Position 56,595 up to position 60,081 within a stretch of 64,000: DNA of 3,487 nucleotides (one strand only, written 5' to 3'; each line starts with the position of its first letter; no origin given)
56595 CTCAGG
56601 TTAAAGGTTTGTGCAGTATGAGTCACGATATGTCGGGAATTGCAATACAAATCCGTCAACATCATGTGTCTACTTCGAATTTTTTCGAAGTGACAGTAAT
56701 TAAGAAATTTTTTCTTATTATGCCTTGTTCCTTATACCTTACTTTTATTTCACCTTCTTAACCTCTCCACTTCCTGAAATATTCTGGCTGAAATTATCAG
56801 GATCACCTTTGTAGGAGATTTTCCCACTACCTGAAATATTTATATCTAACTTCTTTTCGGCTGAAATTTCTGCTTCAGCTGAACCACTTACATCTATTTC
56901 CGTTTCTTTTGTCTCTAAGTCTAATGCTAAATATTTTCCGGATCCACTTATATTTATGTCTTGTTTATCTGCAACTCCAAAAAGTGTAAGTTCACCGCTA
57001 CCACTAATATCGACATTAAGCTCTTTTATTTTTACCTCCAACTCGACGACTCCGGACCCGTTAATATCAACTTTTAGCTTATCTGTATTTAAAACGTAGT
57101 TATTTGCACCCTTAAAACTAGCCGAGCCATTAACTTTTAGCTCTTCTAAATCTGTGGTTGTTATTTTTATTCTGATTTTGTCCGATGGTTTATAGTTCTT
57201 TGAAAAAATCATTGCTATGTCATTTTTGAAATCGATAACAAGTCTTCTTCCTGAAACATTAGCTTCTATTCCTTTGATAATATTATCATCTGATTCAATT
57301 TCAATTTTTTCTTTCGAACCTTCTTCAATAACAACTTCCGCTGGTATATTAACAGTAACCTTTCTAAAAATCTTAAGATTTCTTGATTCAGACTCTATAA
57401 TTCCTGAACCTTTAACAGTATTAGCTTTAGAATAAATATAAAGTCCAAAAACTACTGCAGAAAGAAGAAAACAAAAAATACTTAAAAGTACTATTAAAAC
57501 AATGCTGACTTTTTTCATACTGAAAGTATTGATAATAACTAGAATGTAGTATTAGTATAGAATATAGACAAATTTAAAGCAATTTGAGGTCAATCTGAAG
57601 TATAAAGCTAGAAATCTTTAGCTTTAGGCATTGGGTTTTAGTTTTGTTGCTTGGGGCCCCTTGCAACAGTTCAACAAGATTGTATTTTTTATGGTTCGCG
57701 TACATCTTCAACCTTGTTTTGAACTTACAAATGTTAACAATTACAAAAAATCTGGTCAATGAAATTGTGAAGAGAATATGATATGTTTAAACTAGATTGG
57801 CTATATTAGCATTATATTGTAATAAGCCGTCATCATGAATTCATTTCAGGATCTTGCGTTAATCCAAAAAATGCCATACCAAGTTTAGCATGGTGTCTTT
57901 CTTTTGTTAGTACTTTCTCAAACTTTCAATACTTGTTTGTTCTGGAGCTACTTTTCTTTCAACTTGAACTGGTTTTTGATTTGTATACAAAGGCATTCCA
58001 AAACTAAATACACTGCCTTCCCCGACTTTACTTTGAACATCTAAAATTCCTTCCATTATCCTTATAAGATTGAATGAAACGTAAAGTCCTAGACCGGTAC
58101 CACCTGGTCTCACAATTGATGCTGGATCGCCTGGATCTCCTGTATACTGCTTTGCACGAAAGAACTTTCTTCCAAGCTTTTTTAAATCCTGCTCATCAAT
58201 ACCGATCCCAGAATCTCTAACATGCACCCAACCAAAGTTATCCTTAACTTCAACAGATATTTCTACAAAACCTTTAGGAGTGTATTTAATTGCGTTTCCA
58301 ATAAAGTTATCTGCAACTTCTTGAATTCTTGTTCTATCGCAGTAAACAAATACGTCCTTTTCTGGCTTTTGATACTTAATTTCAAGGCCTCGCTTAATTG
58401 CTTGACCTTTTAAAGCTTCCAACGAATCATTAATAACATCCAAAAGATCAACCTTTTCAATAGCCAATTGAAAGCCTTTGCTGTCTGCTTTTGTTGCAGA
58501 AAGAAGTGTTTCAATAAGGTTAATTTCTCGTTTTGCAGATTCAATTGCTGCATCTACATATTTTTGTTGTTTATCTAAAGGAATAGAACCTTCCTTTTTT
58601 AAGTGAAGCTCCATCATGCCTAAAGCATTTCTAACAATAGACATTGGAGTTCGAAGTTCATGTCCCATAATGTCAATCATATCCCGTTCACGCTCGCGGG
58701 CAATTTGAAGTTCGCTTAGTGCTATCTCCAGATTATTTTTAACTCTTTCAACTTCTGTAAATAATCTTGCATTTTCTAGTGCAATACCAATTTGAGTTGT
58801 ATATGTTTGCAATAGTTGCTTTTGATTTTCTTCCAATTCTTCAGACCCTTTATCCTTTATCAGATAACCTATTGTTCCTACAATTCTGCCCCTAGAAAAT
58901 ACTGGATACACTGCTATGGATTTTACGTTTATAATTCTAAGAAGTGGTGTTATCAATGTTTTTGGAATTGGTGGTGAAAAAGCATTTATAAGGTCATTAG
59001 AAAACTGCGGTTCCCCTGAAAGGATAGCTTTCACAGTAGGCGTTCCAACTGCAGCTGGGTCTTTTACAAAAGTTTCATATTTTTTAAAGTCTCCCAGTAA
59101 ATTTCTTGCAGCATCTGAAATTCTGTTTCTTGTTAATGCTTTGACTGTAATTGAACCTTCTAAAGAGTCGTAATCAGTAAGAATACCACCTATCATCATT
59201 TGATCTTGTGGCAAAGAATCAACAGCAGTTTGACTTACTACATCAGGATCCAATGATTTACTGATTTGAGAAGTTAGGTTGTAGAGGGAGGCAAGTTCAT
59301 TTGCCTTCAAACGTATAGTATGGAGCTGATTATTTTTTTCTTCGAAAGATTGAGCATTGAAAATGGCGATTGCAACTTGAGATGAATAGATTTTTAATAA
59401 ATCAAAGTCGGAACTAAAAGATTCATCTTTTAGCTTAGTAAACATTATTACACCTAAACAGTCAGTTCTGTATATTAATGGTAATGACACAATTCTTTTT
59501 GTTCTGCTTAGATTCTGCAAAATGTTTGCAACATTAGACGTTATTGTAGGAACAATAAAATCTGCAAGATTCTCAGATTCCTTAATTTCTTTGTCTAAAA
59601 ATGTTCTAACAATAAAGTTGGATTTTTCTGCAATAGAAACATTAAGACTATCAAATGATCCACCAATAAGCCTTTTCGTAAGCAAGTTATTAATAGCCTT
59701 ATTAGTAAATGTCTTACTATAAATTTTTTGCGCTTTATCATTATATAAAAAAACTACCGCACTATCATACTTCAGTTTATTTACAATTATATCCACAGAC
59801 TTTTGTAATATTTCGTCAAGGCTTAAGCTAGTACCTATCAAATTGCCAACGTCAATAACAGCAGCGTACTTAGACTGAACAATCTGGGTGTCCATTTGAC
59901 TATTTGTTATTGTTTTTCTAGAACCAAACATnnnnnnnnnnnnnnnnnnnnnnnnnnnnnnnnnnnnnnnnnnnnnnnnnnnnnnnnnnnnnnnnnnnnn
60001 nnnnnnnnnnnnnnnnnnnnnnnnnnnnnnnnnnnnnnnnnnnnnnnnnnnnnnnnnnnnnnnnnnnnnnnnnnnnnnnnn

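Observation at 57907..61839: Three-gene operon: XRE-GAF regulator, unknown helical protein, cytoplasmic double-GAF histidine kinase, with no response regulator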

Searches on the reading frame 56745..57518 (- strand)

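Call 3: search_protein_families(library=pfam, proteins=[window:56745-57518:-], max_evalue=0.1)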
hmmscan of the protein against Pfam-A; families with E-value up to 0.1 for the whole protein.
window:56745-57518:- (257 aa): 5 families
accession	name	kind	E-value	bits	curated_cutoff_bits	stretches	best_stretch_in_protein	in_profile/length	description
PF10988.14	DUF2807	-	6.6e-47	160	24.2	1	51-240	2-181/181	Putative auto-transporter adhesin, head GIN domain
PF13157.11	Enas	-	0.0094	16.4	22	0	139-175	28-64/112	Endospore appendages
PF24393.1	Pepco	-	0.041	14.8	27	0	166-183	80-97/112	Pepco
PF18620.7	DUF5627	-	0.043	14.2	31.3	0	131-197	31-92/133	Domain of unknown function (DUF5627)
PF11186.13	DUF2972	-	0.072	13.5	22.2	1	54-143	43-127/199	Protein of unknown function (DUF2972)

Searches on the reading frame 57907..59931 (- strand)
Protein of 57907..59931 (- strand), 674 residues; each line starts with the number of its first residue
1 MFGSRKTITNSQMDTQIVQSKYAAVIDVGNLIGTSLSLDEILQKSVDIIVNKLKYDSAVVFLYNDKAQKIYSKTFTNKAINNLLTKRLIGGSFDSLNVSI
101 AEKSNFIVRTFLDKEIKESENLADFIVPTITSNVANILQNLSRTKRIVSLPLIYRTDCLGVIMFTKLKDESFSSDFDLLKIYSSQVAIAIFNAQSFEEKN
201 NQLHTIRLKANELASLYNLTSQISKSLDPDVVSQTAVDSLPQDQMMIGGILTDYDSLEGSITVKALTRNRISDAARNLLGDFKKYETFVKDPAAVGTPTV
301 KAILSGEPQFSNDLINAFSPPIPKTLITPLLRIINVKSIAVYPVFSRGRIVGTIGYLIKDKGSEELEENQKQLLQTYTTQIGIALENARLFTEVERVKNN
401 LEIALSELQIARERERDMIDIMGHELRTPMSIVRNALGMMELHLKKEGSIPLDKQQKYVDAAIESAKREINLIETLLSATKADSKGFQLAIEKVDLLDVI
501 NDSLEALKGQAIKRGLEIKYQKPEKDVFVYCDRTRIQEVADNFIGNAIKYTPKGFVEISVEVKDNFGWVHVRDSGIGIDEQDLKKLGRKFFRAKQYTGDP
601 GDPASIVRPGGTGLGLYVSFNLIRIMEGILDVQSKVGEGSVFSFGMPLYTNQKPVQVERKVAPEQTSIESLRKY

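Call 3: search_protein_families(library=pfam, proteins=[window:57907-59931:-], max_evalue=0.1)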
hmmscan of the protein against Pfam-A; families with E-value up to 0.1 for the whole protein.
window:57907-59931:- (674 aa): 7 families
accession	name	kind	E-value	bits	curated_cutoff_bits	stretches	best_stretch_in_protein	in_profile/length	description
PF02518.31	HATPase_c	-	7e-21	75.2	26.4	1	532-648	2-109/111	Histidine kinase-, DNA gyrase B-, and HSP90-like ATPase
PF13185.12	GAF_2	-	2.1e-14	54.3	28.6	2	227-386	2-136/136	GAF domain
PF01590.32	GAF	-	1.4e-10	42.3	22.4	2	295-385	51-133/133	GAF domain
PF13492.12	GAF_3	-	1.4e-09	38.9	27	1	143-190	79-127/129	GAF domain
PF00512.31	HisKA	-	7.1e-09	36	26.9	1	416-484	3-65/66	His Kinase A (phospho-acceptor) domain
PF11849.14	DUF3369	-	4.2e-07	30.8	27.2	1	362-394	136-168/168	Domain of unknown function (DUF3369)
PF15714.11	SpoVT_C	-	0.016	15.7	27.5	0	336-381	79-123/128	Stage V sporulation protein T C-terminal, transcription factor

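Call 4: search_protein_families(library=ncbifam, proteins=[window:57907-59931:-], max_evalue=0.1)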
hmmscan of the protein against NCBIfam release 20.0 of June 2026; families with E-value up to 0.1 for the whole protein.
window:57907-59931:- (674 aa): 73 families (the best 25 are shown)
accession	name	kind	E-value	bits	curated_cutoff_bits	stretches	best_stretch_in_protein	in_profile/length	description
NF011874.0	PRK15347.1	equivalog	4.3e-36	124.3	852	1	390-662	373-629/921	two component system sensor kinase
NF046044.1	PnpS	equivalog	9.3e-36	123.6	400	1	377-647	131-390/390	two-component system histidine kinase PnpS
TIGR02956.1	TMAO_torS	equivalog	1e-34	119.8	676.5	1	365-658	417-692/967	TMAO reductase system sensor histidine kinase/response regulator TorS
NF033092.0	HK_WalK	equivalog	4.5e-34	118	725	1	410-647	368-593/594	cell wall metabolism sensor histidine kinase WalK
NF040691.1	MtrAB_MtrB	equivalog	5.7e-33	114.7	450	1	388-653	244-497/507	MtrAB system histidine kinase MtrB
TIGR02966.1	phoR_proteo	equivalog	8.5e-33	113.8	334.2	1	413-644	112-331/333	phosphate regulon sensor histidine kinase PhoR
NF038297.2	hybrid_HK_HrmK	equivalog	1e-31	110.3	725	1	364-665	184-474/607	hybrid histidine kinase/response regulator HrmK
NF008318.0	PRK11107.1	equivalog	1.3e-30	106.2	890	1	401-660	279-530/920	two-component sensor histidine kinase BarA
NF041735.1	hist_kin_RppB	equivalog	1.8e-30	106.1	400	1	423-647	224-438/438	two-component system sensor histidine kinase RppB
NF008302.0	PRK11091.1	equivalog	9.6e-30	103.4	838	1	410-656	278-513/779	aerobic respiration two-component sensor histidine kinase ArcB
NF047874.1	MASE3_PAS_HK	subfamily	1.4e-29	103.4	560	1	401-669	384-645/655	MASE3 domain-containing sensor histidine kinase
NF033091.0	HK_VanS_ACDEFG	equivalog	3.8e-28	98.4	400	1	364-636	23-283/293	vancomycin resistance histidine kinase VanS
NF041947.1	LuxQ_Vibrio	equivalog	1.1e-27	96.3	1200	1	416-660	473-708/843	quorum-sensing autoinducer 2 sensor kinase/phosphatase LuxQ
NF006800.0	PRK09303.1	equivalog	2.6e-27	95.7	342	1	367-652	107-381/383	histidine kinase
NF012163.2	BaeS_SmeS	equivalog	3.3e-27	95.5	500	1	393-633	218-443/457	sensor histidine kinase efflux regulator BaeS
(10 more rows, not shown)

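Call 96: search_protein_families(library=padloc, proteins=[window:57907-59931:-], max_evalue=0.01)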
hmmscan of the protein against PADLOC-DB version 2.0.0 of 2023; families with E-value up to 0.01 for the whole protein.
window:57907-59931:- (674 aa): 0 families
